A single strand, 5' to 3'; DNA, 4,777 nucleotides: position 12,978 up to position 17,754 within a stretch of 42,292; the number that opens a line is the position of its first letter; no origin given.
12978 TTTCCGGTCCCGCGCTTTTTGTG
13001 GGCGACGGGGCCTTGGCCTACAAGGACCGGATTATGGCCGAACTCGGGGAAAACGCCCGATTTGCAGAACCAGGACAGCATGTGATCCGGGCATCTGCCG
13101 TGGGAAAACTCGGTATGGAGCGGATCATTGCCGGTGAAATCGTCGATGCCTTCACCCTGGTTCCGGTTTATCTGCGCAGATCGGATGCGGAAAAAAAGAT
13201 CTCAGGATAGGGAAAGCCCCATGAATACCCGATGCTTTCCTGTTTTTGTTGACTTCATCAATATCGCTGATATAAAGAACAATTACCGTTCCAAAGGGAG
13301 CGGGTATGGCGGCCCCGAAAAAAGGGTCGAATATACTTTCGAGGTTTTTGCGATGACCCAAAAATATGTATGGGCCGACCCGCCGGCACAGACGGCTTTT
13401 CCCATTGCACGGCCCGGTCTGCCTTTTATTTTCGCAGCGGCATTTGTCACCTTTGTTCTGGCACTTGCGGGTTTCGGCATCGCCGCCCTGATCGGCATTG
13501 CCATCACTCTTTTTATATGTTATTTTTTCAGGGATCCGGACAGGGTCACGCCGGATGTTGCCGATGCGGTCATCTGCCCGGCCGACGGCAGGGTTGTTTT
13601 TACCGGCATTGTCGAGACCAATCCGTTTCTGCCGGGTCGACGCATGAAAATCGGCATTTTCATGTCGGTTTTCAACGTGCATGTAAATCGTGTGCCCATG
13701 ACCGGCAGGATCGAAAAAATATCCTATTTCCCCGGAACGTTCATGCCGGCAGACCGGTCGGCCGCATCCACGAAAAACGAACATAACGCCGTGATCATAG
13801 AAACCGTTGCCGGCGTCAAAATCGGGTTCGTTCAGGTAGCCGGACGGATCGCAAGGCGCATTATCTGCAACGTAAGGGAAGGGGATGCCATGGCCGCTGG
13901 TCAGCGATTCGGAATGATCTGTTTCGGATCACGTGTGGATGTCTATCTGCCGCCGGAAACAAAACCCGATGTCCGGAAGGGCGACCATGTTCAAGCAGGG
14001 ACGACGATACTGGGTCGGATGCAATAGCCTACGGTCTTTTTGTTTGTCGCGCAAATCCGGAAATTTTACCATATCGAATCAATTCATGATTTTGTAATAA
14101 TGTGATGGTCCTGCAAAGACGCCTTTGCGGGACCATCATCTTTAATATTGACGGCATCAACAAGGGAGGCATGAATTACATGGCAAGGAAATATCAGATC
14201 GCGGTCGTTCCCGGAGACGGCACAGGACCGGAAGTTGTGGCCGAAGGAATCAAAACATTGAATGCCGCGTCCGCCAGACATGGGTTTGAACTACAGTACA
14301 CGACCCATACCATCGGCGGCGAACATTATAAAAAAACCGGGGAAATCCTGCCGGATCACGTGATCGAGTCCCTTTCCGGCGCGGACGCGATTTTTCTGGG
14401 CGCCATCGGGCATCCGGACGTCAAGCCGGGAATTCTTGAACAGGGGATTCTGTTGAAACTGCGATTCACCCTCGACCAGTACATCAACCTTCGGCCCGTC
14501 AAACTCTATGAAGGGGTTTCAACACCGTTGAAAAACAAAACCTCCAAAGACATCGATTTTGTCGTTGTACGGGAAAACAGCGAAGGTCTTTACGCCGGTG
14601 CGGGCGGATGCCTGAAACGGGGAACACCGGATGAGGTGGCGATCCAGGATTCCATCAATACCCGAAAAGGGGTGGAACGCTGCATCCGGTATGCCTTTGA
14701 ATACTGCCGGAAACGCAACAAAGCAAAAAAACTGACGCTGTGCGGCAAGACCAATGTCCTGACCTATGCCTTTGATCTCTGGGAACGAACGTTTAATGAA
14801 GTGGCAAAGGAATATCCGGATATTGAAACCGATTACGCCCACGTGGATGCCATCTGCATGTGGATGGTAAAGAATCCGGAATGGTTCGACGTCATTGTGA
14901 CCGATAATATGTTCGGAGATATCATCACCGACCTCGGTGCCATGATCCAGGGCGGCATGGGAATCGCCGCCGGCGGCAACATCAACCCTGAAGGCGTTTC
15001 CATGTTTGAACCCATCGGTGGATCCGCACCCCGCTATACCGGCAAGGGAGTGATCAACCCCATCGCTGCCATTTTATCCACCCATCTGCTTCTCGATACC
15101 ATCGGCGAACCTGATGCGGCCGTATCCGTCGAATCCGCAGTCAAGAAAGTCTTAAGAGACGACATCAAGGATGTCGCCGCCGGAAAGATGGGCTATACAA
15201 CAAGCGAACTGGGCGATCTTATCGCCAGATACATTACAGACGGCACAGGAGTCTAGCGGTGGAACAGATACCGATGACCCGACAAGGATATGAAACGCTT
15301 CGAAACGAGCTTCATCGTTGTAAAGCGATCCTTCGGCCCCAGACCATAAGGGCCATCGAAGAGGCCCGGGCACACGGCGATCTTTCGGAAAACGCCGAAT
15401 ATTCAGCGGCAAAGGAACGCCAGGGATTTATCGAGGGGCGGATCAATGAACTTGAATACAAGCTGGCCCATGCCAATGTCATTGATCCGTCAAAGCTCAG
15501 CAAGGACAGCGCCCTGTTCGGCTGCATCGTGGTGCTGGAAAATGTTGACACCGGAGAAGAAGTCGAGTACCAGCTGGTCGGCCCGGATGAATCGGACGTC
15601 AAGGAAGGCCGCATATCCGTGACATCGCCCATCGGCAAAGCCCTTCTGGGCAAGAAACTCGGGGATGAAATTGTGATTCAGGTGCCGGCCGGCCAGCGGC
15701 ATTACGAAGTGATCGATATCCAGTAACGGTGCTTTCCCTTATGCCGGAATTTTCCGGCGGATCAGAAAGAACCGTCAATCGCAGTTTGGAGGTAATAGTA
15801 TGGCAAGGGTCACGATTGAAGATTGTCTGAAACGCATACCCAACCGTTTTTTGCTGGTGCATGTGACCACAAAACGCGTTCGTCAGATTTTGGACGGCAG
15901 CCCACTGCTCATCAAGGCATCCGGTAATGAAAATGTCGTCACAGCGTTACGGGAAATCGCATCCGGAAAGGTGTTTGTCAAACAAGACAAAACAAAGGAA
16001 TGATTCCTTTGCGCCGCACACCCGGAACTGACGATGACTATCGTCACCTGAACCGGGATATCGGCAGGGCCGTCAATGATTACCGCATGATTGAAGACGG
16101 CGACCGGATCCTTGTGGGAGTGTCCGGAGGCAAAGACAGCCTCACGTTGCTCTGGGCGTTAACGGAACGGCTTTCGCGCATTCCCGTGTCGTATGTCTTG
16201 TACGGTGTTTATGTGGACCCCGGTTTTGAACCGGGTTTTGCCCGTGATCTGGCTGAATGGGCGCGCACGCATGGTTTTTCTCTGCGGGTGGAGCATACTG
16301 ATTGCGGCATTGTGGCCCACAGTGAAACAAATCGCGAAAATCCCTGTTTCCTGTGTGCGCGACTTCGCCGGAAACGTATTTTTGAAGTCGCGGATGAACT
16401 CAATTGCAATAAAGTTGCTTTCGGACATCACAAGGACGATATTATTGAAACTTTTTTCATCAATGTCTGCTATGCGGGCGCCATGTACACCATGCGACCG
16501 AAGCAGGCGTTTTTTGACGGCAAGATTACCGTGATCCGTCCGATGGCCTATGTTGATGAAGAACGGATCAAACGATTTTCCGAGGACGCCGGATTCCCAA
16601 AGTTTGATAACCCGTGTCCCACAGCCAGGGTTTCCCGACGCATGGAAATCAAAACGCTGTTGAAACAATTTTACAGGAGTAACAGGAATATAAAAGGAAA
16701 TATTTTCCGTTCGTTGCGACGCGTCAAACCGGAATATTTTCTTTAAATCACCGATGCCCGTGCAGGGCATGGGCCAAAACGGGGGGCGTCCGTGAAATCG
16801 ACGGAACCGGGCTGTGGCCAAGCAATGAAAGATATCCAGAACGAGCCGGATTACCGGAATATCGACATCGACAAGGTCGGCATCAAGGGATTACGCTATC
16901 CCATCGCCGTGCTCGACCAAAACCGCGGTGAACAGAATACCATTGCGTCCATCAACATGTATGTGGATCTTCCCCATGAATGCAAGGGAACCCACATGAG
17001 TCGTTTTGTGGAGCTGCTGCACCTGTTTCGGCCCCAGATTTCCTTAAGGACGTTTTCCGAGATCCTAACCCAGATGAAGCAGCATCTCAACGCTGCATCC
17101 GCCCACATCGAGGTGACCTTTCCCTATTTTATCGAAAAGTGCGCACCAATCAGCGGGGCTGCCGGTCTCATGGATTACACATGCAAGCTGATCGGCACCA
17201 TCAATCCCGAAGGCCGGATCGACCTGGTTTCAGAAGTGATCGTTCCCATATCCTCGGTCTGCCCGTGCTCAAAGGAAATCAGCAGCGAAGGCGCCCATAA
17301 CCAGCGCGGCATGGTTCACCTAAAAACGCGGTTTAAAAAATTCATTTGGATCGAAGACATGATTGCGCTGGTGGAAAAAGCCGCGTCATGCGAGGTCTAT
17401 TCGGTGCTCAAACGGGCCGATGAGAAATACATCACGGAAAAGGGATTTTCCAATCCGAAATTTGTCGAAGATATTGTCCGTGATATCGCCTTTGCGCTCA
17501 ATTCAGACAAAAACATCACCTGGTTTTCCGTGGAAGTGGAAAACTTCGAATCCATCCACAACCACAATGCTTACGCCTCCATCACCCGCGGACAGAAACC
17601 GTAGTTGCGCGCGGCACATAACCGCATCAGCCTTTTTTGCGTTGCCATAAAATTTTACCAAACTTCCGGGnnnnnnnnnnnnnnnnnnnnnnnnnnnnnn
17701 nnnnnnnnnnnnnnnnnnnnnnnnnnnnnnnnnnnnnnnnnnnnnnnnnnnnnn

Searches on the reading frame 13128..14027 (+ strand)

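Call 58: search_protein_families(library=pfam, proteins=[window:13128-14027:+], max_evalue=0.001)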
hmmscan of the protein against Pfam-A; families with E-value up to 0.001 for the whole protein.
window:13128-14027:+ (299 aa): 1 family
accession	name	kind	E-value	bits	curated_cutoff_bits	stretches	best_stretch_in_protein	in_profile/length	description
PF02666.20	PS_Dcarbxylase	-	4.7e-45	154.1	22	1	127-295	2-197/198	Phosphatidylserine decarboxylase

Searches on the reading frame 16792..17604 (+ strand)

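Call 58: search_protein_families(library=pfam, proteins=[window:16792-17604:+], max_evalue=0.001)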
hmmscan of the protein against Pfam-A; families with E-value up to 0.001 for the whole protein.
window:16792-17604:+ (270 aa): 1 family
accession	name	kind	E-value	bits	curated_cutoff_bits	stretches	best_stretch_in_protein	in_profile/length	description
PF02649.19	GCHY-1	-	1.7e-96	323.2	25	1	12-262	1-260/260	Type I GTP cyclohydrolase folE2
